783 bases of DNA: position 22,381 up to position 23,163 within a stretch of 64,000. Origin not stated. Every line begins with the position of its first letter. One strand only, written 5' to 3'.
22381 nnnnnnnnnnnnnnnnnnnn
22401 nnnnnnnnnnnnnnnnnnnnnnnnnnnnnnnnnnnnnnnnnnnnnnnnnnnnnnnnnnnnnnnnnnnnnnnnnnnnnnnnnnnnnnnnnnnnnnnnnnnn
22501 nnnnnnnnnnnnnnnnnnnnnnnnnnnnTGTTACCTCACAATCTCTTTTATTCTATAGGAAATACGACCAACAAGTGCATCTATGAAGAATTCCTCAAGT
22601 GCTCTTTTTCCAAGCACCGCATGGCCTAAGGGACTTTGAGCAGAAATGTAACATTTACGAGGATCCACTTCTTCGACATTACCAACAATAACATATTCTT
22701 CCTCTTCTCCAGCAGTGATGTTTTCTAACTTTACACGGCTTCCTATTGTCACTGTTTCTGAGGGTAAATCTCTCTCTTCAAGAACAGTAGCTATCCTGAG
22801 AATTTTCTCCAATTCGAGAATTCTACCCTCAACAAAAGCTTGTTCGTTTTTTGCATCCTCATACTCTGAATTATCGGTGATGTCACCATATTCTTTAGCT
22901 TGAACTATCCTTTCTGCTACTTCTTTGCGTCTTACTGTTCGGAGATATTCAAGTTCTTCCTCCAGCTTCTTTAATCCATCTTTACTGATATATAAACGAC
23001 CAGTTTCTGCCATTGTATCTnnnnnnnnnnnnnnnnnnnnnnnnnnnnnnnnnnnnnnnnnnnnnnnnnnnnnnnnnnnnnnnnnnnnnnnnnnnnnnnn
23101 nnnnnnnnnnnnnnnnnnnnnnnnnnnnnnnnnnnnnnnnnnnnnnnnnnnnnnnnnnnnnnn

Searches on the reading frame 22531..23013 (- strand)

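Call 4: search_protein_families(library=pfam, proteins=[window:22531-23013:-])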
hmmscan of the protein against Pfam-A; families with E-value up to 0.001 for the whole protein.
window:22531-23013:- (160 aa): 2 families
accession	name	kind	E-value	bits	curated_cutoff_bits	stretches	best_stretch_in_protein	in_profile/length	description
PF03449.20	GreA_GreB_N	-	7.4e-25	87.4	24.5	1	8-77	2-71/71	Transcription elongation factor, N-terminal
PF01272.25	GreA_GreB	-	5.3e-17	62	26.9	1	84-158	2-75/77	Transcription elongation factor, GreA/GreB, C-term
